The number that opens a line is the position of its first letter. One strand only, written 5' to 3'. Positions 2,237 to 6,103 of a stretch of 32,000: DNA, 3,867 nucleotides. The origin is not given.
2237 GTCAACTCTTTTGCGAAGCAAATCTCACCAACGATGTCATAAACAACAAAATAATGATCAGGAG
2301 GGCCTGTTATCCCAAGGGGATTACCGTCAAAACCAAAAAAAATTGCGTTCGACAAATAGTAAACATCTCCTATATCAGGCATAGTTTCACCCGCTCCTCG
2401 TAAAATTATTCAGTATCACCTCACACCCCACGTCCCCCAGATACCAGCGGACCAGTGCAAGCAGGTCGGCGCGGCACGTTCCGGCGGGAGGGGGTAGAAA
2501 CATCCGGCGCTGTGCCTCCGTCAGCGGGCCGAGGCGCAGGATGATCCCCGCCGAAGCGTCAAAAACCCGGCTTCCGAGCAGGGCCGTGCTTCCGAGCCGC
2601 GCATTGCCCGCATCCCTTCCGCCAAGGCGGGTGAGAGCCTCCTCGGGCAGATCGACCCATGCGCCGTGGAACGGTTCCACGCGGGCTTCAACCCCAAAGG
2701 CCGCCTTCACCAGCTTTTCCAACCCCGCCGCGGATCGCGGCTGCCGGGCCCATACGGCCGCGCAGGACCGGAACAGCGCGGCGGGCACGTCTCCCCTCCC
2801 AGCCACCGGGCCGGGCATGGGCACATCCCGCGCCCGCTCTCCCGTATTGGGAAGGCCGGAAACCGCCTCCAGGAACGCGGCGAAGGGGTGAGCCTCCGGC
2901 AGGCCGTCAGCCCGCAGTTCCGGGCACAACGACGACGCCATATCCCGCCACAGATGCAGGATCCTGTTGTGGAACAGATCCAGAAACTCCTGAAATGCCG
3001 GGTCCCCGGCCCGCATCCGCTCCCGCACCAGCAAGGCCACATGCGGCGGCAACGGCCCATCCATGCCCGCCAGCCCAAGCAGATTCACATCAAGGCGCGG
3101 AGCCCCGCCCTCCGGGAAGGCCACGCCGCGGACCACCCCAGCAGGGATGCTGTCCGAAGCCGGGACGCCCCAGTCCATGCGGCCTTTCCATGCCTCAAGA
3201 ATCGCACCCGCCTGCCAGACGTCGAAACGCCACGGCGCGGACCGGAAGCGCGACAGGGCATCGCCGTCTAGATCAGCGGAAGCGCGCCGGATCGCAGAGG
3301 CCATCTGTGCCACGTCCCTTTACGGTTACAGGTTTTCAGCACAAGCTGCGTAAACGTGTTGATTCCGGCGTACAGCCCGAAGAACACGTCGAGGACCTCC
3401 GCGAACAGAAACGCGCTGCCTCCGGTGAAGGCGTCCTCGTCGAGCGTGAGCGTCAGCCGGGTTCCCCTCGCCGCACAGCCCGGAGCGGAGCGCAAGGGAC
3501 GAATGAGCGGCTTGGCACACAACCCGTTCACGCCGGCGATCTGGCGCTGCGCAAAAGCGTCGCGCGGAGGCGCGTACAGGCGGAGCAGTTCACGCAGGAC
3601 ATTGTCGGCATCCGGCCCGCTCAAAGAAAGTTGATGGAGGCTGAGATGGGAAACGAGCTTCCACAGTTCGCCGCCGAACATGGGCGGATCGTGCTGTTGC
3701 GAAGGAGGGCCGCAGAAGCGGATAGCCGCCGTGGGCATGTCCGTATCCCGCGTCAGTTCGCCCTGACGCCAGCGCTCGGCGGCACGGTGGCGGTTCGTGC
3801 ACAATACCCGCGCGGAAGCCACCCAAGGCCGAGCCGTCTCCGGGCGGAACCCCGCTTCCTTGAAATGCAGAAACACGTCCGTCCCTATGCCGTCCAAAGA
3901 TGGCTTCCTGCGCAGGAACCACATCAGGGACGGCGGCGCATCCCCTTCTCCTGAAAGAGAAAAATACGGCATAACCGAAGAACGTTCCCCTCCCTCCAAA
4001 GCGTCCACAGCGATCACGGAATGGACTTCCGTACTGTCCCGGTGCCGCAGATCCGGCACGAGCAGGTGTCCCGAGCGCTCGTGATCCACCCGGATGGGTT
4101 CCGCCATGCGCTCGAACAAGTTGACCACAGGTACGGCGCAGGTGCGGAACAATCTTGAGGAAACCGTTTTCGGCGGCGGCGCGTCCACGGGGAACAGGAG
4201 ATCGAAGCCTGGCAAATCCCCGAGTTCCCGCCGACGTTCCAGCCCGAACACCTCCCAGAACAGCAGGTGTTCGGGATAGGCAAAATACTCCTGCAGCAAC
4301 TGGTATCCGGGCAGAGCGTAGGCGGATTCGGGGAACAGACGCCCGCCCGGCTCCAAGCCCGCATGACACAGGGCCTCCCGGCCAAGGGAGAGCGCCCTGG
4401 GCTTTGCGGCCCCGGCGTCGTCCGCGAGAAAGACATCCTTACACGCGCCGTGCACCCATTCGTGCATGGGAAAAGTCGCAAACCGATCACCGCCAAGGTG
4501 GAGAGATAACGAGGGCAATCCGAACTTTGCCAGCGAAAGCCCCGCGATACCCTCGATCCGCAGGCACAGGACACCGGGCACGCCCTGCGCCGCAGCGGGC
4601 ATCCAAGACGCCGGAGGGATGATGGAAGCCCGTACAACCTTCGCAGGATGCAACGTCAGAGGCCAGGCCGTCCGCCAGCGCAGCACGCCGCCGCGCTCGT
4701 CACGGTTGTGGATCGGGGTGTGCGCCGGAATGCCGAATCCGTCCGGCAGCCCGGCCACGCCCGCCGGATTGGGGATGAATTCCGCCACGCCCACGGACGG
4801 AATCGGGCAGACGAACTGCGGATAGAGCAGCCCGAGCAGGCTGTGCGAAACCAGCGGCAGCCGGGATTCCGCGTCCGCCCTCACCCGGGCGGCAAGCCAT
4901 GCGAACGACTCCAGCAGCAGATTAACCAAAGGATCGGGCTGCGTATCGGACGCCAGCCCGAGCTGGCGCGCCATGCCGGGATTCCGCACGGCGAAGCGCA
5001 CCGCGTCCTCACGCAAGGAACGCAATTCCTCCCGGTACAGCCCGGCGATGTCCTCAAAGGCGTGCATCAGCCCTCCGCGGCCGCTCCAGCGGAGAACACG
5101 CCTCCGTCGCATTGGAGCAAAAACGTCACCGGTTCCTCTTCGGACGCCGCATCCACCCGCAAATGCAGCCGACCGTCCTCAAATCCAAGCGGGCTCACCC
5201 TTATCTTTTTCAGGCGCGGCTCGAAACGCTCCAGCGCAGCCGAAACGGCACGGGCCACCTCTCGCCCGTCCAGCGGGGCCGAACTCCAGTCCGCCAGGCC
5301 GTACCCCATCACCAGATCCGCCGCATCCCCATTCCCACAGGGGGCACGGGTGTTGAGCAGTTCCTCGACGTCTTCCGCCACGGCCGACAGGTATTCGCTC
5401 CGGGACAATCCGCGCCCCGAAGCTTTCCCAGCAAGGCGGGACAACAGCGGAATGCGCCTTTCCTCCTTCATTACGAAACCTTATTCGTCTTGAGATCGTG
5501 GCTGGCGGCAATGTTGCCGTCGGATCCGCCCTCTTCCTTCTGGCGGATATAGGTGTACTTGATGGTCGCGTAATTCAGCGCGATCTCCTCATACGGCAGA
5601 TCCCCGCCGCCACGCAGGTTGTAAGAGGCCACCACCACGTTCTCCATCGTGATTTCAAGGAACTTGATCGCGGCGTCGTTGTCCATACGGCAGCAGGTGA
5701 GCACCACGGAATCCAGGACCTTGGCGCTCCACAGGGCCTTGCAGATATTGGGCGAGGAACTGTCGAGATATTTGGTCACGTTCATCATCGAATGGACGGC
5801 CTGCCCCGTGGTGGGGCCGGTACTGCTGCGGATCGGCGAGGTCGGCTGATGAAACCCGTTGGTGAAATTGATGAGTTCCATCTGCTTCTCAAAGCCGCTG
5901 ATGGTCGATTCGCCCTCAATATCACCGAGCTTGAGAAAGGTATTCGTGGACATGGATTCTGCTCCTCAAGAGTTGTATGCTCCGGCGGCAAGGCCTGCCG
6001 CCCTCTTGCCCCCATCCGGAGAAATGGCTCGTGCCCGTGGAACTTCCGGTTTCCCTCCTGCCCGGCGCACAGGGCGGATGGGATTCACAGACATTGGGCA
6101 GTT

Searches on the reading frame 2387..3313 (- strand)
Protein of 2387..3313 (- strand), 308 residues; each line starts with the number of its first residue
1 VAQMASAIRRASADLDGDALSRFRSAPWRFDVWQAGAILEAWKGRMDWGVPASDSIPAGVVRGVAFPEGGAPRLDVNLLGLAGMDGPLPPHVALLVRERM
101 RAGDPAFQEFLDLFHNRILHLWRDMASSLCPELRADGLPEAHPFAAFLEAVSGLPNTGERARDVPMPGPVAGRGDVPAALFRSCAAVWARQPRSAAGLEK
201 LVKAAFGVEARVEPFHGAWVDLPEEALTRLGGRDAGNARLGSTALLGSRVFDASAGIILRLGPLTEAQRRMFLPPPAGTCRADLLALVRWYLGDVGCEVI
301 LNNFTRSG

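Call 6: search_protein_families(library=ncbifam, proteins=[window:2387-3313:-], max_evalue=0.001)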
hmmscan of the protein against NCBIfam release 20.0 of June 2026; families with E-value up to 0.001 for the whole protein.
window:2387-3313:- (308 aa): 1 family
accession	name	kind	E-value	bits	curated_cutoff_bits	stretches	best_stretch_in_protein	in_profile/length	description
TIGR03347.1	VI_chp_1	equivalog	1.3e-49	169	143.3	1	55-294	44-266/300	type VI secretion system baseplate subunit TssG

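Call 23: find_encoding_contigs(protein=window:2387-3313:-, flank=10000, max_places=3)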
Protein window:2387-3313:- (308 aa): no gene with exactly this product is on record in the collection.

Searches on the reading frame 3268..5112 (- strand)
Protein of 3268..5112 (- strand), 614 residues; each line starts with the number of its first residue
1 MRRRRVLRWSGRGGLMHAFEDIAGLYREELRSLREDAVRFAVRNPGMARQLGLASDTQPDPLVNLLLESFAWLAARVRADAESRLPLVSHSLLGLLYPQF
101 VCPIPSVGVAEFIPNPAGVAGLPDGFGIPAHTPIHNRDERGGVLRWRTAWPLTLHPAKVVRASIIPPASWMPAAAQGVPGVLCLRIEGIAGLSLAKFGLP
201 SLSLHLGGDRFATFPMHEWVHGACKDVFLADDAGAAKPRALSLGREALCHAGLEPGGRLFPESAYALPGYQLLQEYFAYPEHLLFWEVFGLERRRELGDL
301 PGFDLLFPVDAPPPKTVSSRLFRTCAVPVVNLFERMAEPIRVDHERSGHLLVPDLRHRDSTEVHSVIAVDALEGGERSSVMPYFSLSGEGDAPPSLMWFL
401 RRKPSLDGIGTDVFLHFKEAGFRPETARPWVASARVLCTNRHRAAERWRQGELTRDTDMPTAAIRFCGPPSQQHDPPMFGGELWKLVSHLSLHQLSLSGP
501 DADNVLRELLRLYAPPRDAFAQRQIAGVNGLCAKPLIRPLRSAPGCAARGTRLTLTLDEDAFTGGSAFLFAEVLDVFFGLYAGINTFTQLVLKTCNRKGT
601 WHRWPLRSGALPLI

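Call 6: search_protein_families(library=ncbifam, proteins=[window:3268-5112:-], max_evalue=0.001)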
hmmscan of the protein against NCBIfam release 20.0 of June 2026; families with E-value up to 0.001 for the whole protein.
window:3268-5112:- (614 aa): 1 family
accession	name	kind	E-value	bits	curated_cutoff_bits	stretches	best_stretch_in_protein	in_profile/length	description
TIGR03359.1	VI_chp_6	equivalog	3.9e-133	445.5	260.3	1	26-614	5-600/600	type VI secretion system baseplate subunit TssF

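Call 25: find_encoding_contigs(protein=window:3268-5112:-, flank=10000, max_places=4)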
Protein window:3268-5112:- (614 aa): no gene with exactly this product is on record in the collection.

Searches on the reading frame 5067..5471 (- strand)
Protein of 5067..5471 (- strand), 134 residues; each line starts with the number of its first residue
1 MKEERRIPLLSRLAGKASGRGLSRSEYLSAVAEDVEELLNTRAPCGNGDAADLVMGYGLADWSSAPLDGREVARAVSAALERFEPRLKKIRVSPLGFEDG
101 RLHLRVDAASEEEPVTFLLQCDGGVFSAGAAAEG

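Call 6: search_protein_families(library=ncbifam, proteins=[window:5067-5471:-], max_evalue=0.001)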
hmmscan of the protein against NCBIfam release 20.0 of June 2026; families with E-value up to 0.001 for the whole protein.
window:5067-5471:- (134 aa): 1 family
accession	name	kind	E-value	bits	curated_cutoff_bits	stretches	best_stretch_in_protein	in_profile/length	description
TIGR03357.1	VI_zyme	equivalog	2.7e-16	59.4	53.2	1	9-120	4-124/133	type VI secretion system baseplate subunit TssE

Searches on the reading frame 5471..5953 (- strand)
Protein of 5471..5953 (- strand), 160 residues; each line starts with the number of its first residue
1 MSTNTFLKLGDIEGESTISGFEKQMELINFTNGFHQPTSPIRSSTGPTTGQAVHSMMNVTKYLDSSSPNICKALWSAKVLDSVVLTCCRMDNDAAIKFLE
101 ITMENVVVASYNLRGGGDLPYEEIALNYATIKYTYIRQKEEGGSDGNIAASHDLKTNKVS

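Call 6: search_protein_families(library=ncbifam, proteins=[window:5471-5953:-], max_evalue=0.001)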
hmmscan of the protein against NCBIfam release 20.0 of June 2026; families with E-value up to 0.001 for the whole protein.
window:5471-5953:- (160 aa): 1 family
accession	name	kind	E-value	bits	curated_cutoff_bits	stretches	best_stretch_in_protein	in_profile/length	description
TIGR03344.1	VI_effect_Hcp1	subfamily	1.9e-17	63.7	58.9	1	14-141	28-159/167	type VI secretion system tube protein TssD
